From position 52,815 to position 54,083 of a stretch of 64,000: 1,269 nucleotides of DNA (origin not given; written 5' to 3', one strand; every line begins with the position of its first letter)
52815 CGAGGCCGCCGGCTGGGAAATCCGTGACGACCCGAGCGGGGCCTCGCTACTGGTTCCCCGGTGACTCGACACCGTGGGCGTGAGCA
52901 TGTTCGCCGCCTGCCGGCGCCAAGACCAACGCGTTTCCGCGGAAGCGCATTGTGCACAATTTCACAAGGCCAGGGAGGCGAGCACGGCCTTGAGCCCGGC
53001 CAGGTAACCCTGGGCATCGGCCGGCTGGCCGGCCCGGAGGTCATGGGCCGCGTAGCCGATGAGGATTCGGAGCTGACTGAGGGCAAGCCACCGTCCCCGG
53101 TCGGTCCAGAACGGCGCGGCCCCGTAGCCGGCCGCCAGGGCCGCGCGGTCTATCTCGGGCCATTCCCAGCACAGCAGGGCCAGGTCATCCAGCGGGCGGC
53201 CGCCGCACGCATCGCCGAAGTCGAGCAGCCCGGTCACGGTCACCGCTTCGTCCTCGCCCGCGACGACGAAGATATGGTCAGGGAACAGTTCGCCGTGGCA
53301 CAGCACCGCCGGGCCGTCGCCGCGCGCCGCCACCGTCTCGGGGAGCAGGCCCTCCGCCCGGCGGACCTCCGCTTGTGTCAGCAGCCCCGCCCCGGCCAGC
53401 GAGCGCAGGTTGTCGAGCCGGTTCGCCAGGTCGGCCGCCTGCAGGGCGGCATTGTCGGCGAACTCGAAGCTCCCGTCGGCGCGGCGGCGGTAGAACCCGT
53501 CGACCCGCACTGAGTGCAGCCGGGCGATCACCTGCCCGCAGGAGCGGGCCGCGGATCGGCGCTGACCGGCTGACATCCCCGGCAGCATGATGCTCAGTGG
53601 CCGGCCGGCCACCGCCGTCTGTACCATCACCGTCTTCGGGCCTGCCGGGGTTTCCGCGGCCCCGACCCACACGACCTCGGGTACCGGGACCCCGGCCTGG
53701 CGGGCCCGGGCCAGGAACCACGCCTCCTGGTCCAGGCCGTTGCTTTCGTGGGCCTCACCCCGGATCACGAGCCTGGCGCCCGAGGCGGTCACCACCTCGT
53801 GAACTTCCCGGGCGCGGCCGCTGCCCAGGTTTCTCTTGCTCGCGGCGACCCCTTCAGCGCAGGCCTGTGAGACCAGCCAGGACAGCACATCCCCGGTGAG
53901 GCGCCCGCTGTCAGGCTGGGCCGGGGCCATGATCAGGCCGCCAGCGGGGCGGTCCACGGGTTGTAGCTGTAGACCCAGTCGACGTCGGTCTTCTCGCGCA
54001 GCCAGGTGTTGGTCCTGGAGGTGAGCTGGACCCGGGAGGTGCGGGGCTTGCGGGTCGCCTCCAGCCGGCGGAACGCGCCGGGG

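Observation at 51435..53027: Extra CysRS-like gene (HIGH reads HAGN) inserted between 96-98 bp direct repeats that duplicate a neighbour's 3' end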

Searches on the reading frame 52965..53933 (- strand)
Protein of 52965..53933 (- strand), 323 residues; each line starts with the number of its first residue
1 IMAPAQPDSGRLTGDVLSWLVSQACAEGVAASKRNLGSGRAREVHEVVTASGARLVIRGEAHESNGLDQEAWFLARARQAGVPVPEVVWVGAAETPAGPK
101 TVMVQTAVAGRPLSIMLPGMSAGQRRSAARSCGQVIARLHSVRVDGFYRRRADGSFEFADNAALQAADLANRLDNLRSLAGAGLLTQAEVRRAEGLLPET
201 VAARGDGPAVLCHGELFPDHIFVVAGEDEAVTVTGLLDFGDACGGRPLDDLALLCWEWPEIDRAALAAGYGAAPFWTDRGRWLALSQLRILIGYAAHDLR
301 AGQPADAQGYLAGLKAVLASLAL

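Call 7: search_protein_families(library=ncbifam, proteins=[window:52965-53933:-], max_evalue=0.001)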
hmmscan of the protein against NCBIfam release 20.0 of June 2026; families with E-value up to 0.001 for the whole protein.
window:52965-53933:- (323 aa): 5 families
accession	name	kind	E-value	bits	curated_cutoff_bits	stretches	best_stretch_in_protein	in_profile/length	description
NF033068.1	APH_3p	equivalog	1.2e-06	28.3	205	1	28-257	11-218/255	APH(3') family aminoglycoside O-phosphotransferase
NF003558.0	PRK05231.1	equivalog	1.3e-06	27.7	271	1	79-258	73-231/322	homoserine kinase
NF032897.1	APH_3p_V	exception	6.4e-06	25.7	450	1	64-258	49-224/264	APH(3')-V family aminoglycoside O-phosphotransferase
NF000137.2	APH_7pp_Ia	exception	0.00015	21.3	640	1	70-270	82-275/332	aminoglycoside O-phosphotransferase APH(7'')-Ia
NF000076.3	APH_2pp_Ie_IVa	exception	0.00023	20.6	600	1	79-252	70-231/301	APH(2'')-Ie/IVa family aminoglycoside O-phosphotransferase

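Call 8: search_protein_families(library=pfam, proteins=[window:52965-53933:-], max_evalue=0.001)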
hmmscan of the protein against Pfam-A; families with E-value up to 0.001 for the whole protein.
window:52965-53933:- (323 aa): 1 family
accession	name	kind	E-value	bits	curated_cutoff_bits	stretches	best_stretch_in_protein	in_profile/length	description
PF01636.29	APH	-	6.4e-28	98.6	23.2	1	36-282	5-236/239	Phosphotransferase enzyme family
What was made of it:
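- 52962..53933 (-): APH-family phosphotransferase gene. It forms the right border of the target site and its C-terminus is unchanged by the insertion. PF01636 E=6e-28 (call 8).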

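Call 21: find_homologous_proteins(query=window:52965-53933:-, max_evalue=1e-10)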
Query window:52965-53933:- (323 aa): 82 proteins with E <= 1e-10 among 8000 candidates.
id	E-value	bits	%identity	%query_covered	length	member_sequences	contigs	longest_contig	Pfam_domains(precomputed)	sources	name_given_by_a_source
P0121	1.0e-197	674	96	100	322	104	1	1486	PF01636.30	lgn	-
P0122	5.6e-193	658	95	100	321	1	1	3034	PF01636.30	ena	-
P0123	9.5e-191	651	94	100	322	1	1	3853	PF01636.30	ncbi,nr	ncbi:MAG TPA: aminoglycoside phosphotransferase family protein, partial [Trebonia sp.]|nr:aminoglyco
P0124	2.7e-184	630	90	100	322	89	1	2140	PF01636.30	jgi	jgi:aminoglycoside phosphotransferase (APT) family kinase protein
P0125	2.7e-182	623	89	100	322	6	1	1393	PF01636.30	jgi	jgi:aminoglycoside phosphotransferase (APT) family kinase protein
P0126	4.7e-179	612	87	100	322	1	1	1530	PF01636.30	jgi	jgi:aminoglycoside phosphotransferase (APT) family kinase protein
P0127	1.3e-178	611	89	100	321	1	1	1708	PF01636.30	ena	-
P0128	1.2e-177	608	88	100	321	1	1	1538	PF01636.30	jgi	jgi:aminoglycoside phosphotransferase (APT) family kinase protein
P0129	1.5e-177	607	86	100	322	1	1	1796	PF01636.30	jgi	jgi:aminoglycoside phosphotransferase (APT) family kinase protein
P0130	1.8e-177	607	88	100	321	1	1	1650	PF01636.30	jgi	jgi:aminoglycoside phosphotransferase (APT) family kinase protein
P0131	2.8e-177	607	88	100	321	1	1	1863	PF01636.30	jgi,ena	jgi:aminoglycoside phosphotransferase (APT) family kinase protein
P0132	6.1e-177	605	88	100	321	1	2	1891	PF01636.30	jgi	jgi:aminoglycoside phosphotransferase (APT) family kinase protein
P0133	1.2e-176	604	86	100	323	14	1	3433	PF01636.30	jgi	jgi:aminoglycoside phosphotransferase (APT) family kinase protein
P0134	1.2e-175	601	85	100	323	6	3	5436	PF01636.30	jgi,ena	-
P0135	3.6e-174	596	88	100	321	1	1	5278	PF01636.30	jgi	jgi:aminoglycoside phosphotransferase (APT) family kinase protein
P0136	2.6e-173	593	85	100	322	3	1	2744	PF06293.21,PF01636.30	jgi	jgi:aminoglycoside phosphotransferase (APT) family kinase protein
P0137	1.6e-172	591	85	100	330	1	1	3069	PF01636.30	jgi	jgi:aminoglycoside phosphotransferase (APT) family kinase protein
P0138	1.8e-172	591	85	100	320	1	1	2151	PF01636.30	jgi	jgi:aminoglycoside phosphotransferase (APT) family kinase protein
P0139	1.5e-171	588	84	100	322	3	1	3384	PF01636.30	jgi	-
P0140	1.3e-170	585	84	99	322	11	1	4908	PF06293.21,PF01636.30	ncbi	-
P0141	1.2e-169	581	85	98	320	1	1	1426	PF06293.21,PF01636.30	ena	-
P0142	3.8e-169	580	84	99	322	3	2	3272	PF01636.30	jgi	jgi:aminoglycoside phosphotransferase (APT) family kinase protein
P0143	2.0e-168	577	84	100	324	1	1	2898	PF01636.30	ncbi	-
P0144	3.1e-168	577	83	99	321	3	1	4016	PF01636.30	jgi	jgi:aminoglycoside phosphotransferase (APT) family kinase protein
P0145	2.3e-163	561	94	86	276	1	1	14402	PF01636.30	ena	-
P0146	2.4e-161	554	81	98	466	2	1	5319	PF01636.30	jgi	jgi:aminoglycoside phosphotransferase (APT) family kinase protein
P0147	1.9e-160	551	85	95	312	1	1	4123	PF01636.30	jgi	jgi:aminoglycoside phosphotransferase (APT) family kinase protein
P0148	4.8e-158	543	80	99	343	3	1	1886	PF01636.30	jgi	jgi:aminoglycoside phosphotransferase (APT) family kinase protein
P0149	2.3e-156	538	90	86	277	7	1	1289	PF01636.30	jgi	jgi:aminoglycoside phosphotransferase (APT) family kinase protein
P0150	8.2e-153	526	82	95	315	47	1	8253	PF01636.30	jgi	jgi:aminoglycoside phosphotransferase (APT) family kinase protein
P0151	4.3e-146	504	75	98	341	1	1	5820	PF01636.30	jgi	jgi:aminoglycoside phosphotransferase (APT) family kinase protein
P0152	7.5e-146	503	76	97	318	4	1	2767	PF01636.30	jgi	jgi:aminoglycoside phosphotransferase (APT) family kinase protein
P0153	7.8e-144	497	84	85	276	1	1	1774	PF01636.30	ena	-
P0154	2.1e-140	485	88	79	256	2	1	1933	PF01636.30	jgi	jgi:aminoglycoside phosphotransferase (APT) family kinase protein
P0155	3.6e-138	478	71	99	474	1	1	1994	PF01636.30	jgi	jgi:aminoglycoside phosphotransferase (APT) family kinase protein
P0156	4.8e-137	474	82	86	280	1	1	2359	PF01636.30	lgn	-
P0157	1.2e-136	473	70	99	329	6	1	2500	PF01636.30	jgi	jgi:aminoglycoside phosphotransferase (APT) family kinase protein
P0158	6.3e-135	467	81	86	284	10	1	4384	PF01636.30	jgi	-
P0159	1.5e-134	466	80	86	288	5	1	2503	PF01636.30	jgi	jgi:aminoglycoside phosphotransferase (APT) family kinase protein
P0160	5.4e-134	464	79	86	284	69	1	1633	PF06293.21,PF01636.30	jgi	jgi:aminoglycoside phosphotransferase (APT) family kinase protein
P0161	1.3e-132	460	70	99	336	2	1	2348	PF01636.30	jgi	jgi:aminoglycoside phosphotransferase (APT) family kinase protein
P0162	3.0e-131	455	78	86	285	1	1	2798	PF01636.30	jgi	jgi:aminoglycoside phosphotransferase (APT) family kinase protein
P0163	2.9e-130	452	79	85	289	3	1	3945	PF01636.30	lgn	-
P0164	7.4e-129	447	69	98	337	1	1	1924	PF01636.30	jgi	jgi:aminoglycoside phosphotransferase (APT) family kinase protein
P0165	1.2e-128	447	71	97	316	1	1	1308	PF01636.30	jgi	jgi:aminoglycoside phosphotransferase (APT) family kinase protein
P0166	9.2e-128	444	91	72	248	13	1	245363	PF01636.30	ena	-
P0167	1.0e-127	444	78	86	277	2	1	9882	PF01636.30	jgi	jgi:aminoglycoside phosphotransferase (APT) family kinase protein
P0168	8.2e-127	441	79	82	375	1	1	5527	PF01636.30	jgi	jgi:aminoglycoside phosphotransferase (APT) family kinase protein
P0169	3.5e-126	439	89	70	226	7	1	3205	PF01636.30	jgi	jgi:aminoglycoside phosphotransferase (APT) family kinase protein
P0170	2.4e-124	433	87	72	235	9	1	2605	PF01636.30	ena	-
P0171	7.9e-123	428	91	69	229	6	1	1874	PF01636.30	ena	-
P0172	1.1e-122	427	68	99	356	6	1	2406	PF01636.30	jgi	jgi:aminoglycoside phosphotransferase (APT) family kinase protein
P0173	1.7e-122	427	82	80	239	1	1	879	PF01636.30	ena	-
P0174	7.2e-120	418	66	86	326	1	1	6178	PF01636.30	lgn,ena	-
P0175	1.1e-119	417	88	69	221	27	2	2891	PF01636.30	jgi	jgi:aminoglycoside phosphotransferase (APT) family kinase protein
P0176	7.0e-119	415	73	85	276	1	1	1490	PF01636.30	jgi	jgi:aminoglycoside phosphotransferase (APT) family kinase protein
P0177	2.8e-116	406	71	85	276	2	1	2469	PF01636.30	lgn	-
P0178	1.6e-115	404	80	72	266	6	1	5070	PF06293.21,PF01636.30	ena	-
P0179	3.5e-115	403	72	85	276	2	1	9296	PF01636.30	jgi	jgi:aminoglycoside phosphotransferase (APT) family kinase protein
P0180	3.3e-114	399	88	67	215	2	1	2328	PF01636.30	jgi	jgi:aminoglycoside phosphotransferase (APT) family kinase protein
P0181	4.6e-114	399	91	63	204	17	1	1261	PF01636.30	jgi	jgi:aminoglycoside phosphotransferase (APT) family kinase protein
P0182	2.0e-110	387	92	60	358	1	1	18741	PF01636.30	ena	-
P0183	3.1e-110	386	88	63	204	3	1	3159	PF01636.30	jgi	jgi:aminoglycoside phosphotransferase (APT) family kinase protein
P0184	1.5e-108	381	80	71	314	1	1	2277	PF01636.30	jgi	jgi:hypothetical protein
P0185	1.7e-103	364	78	69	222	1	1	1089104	PF01636.30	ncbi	-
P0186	6.8e-102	359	55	98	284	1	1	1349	PF01636.30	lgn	-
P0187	4.0e-101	356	85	61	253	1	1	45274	PF01636.30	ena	-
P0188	9.8e-99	348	65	81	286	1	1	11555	PF01636.30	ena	-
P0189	3.7e-98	347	81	63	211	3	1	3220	PF01636.30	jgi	jgi:aminoglycoside phosphotransferase (APT) family kinase protein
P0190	5.8e-98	346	88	56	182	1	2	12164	PF01636.30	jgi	jgi:aminoglycoside phosphotransferase (APT) family kinase protein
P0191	6.9e-93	329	83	59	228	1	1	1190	PF01636.30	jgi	jgi:aminoglycoside phosphotransferase (APT) family kinase protein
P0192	1.2e-88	315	83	56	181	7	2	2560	PF01636.30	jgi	-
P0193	2.5e-88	314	55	99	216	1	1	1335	PF01636.30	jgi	jgi:Phosphotransferase enzyme family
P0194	4.1e-88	314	73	67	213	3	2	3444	PF01636.30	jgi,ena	-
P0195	1.3e-81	292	62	80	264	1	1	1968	PF01636.30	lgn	-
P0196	1.9e-79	285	79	56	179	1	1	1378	PF01636.30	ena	-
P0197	4.1e-76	274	80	50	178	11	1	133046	PF01636.30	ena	-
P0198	1.5e-71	259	62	71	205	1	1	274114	PF01636.30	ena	-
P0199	3.0e-68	248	84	43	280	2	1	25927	PF01636.30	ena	-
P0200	1.5e-64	236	80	41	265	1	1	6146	PF01636.30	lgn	-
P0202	2.8e-20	91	41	48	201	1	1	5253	PF01636.30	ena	-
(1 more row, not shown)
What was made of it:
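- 52962..53933 (-): It is 94% identical to an NCBI Trebonia sp. protein (call 21).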

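Call 22: find_encoding_contigs(protein=P0166, flank=8000, max_places=2)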
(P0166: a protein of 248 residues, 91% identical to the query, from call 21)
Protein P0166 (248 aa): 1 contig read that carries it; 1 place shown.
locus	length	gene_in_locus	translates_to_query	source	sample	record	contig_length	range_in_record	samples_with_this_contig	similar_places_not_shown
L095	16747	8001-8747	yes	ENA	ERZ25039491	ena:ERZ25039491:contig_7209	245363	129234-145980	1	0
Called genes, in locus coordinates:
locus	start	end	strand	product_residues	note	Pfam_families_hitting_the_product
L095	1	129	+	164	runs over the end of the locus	PF07729:FCD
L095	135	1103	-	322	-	PF00106:adh_short, PF08659:KR, PF13561:adh_short_C2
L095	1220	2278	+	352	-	-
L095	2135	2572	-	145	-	-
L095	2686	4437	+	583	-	PF00005:ABC_tran, PF02463:SMC_N (faint), PF13191:AAA_16 (faint), PF13476:AAA_23 (faint), PF25199:nSTAND_NTPase5 (faint), PF13401:AAA_22 (faint), PF00005:ABC_tran, PF13304:AAA_21 (weak), +2 more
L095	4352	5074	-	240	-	PF00296:Bac_luciferase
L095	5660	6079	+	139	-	PF09424:YqeY (faint)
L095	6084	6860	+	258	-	PF00378:ECH_1, PF16113:ECH_2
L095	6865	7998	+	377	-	PF01266:DAO (weak), PF01494:FAD_binding_3, PF13450:NAD_binding_8 (weak), PF01593:Amino_oxidase (faint)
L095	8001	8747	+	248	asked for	PF01636:APH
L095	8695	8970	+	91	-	-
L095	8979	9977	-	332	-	-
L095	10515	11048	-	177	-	PF13563:2_5_RNA_ligase2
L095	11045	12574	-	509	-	PF07690:MFS_1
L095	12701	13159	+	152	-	PF01638:HxlR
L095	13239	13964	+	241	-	PF04264:YceI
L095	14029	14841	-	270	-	PF00175:NAD_binding_1, PF00111:Fer2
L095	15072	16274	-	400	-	PF05138:PaaA_PaaC, PF01883:FeS_assembly_P, PF23451:Zn_ribbon_PaaD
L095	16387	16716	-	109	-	PF06243:PaaB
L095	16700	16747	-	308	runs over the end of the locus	PF05138:PaaA_PaaC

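Call 23: find_encoding_contigs(protein=P0145, flank=8000, max_places=2)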
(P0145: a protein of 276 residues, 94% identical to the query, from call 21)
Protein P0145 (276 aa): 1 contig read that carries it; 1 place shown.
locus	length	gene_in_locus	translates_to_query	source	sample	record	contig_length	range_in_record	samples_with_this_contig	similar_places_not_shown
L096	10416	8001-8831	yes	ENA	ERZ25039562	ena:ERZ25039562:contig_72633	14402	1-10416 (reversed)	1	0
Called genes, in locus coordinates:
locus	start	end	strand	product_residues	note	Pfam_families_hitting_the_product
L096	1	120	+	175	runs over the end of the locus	-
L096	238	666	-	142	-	PF14078:DUF4259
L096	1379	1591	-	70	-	-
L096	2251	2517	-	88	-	-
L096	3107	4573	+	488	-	PF00070:Pyr_redox (faint), PF00890:FAD_binding_2 (weak), PF01134:GIDA (faint), PF07992:Pyr_redox_2 (weak), PF12831:FAD_oxidored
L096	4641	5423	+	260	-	-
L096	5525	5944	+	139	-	PF09424:YqeY (faint)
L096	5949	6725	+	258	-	PF00378:ECH_1, PF16113:ECH_2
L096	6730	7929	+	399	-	PF01266:DAO (weak), PF01494:FAD_binding_3, PF13450:NAD_binding_8 (weak), PF01593:Amino_oxidase (faint)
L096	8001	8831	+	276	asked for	PF01636:APH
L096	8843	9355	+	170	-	-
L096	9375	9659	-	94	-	PF07690:MFS_1 (weak)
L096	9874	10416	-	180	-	?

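Call 24: find_encoding_contigs(protein=P0185, flank=8000, max_places=2)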
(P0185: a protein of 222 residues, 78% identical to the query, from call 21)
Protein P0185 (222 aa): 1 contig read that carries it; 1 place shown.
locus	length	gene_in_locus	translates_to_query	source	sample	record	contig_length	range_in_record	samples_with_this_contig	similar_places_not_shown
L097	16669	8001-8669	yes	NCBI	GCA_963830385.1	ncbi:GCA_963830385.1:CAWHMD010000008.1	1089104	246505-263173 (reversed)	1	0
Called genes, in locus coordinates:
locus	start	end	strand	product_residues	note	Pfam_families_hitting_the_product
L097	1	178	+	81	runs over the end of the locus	-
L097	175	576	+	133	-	PF01850:PIN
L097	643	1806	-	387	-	PF01594:AI-2E_transport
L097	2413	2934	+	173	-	PF00719:Pyrophosphatase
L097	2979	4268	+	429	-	PF14361:RsbRD_N, PF17853:GGDEF_2, PF13556:HTH_30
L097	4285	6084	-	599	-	PF01433:Peptidase_M1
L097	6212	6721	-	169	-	PF13412:HTH_24 (faint), PF12802:MarR_2, PF13463:HTH_27 (weak), PF01047:MarR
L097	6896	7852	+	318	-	PF00561:Abhydrolase_1, PF12146:Hydrolase_4, PF12697:Abhydrolase_6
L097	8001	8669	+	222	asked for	PF01636:APH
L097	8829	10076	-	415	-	PF00364:Biotin_lipoyl, PF02817:E3_binding, PF00198:2-oxoacid_dh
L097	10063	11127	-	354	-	PF02779:Transket_pyr, PF02780:Transketolase_C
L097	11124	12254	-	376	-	PF00676:E1_dh, PF13292:DXP_synthase_N (weak)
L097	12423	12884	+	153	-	PF01047:MarR (weak), PF12802:MarR_2 (weak), PF13404:HTH_AsnC-type, PF13412:HTH_24, PF01037:AsnC_trans_reg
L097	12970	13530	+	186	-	PF19545:DUF6069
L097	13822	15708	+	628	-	PF17297:PEPCK_N, PF00821:PEPCK_GTP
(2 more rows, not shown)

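Call 52: find_encoding_contigs(protein=P0150, flank=6000, max_places=3)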
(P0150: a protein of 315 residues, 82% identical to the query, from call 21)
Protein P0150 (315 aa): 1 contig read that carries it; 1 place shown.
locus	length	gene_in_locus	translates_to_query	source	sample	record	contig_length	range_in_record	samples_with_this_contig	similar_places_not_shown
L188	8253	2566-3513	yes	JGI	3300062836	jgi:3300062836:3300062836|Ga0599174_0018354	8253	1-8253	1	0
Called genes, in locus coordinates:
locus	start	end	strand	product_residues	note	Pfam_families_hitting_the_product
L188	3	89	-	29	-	?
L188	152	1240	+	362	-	PF01926:MMR_HSR1, PF02421:FeoB_N, PF06071:YchF-GTPase_C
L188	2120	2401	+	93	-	-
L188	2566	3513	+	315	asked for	PF01636:APH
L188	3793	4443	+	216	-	PF14016:DUF4232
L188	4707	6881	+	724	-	PF02897:Peptidase_S9_N, PF00326:Peptidase_S9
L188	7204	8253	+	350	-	?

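Call 53: find_encoding_contigs(protein=P0182, flank=6000, max_places=3)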
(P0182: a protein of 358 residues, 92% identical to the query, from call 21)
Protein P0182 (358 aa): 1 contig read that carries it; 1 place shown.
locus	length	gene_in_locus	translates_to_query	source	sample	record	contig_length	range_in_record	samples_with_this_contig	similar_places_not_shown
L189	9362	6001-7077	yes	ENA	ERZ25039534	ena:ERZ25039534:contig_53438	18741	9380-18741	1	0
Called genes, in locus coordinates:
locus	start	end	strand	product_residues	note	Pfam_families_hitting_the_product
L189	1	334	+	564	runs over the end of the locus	PF13191:AAA_16 (faint), PF13476:AAA_23 (faint), PF00005:ABC_tran, PF02463:SMC_N (faint), PF05729:NACHT (faint), PF13401:AAA_22 (faint), PF00005:ABC_tran, PF13304:AAA_21, +3 more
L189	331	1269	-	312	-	PF00296:Bac_luciferase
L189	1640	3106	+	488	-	PF00070:Pyr_redox (faint), PF00890:FAD_binding_2 (weak), PF01134:GIDA (faint), PF01266:DAO (weak), PF07992:Pyr_redox_2 (weak), PF12831:FAD_oxidored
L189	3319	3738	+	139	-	PF09424:YqeY (faint)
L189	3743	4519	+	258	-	PF00378:ECH_1, PF16113:ECH_2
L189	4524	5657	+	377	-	PF01266:DAO (weak), PF01494:FAD_binding_3, PF13450:NAD_binding_8 (weak), PF01593:Amino_oxidase (faint)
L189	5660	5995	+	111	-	-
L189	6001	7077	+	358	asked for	PF01636:APH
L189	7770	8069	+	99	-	-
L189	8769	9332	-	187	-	PF10604:Polyketide_cyc2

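Call 58: search_protein_families(library=pfam, proteins=[L095:9057-10769:+], max_evalue=0.001)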
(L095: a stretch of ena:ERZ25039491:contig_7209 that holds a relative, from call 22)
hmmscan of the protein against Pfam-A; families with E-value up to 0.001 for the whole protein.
L095:9057-10769:+ (571 aa): 9 families
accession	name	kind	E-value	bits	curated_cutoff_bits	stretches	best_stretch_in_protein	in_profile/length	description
PF01370.27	Epimerase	-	1.3e-29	103.8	20.9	1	4-230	1-239/240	NAD dependent epimerase/dehydratase family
PF07993.18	NAD_binding_4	-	3.4e-19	69.4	20.1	1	6-187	1-218/258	Male sterility protein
PF13460.12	NAD_binding_10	-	2.6e-18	67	27.2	1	8-219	1-181/184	NAD(P)H-binding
PF01073.25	3Beta_HSD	-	4.4e-17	62.5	22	1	5-156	1-157/280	3-beta hydroxysteroid dehydrogenase/isomerase family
PF16363.11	GDP_Man_Dehyd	-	2.6e-10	40.7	27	1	5-162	1-170/332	GDP-mannose 4,6 dehydratase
PF02719.21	Polysacc_synt_2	-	1.7e-08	34.4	20.2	1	4-126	1-136/293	Polysaccharide biosynthesis protein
PF04321.23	RmlD_sub_bind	-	4.1e-08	33.1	27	1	2-161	1-141/287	RmlD substrate binding domain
PF05368.20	NmrA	-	6.3e-08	33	27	1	3-81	4-81/298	NmrA-like family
PF08659.16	KR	-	0.00012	22.5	22.6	1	4-122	3-140/180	KR domain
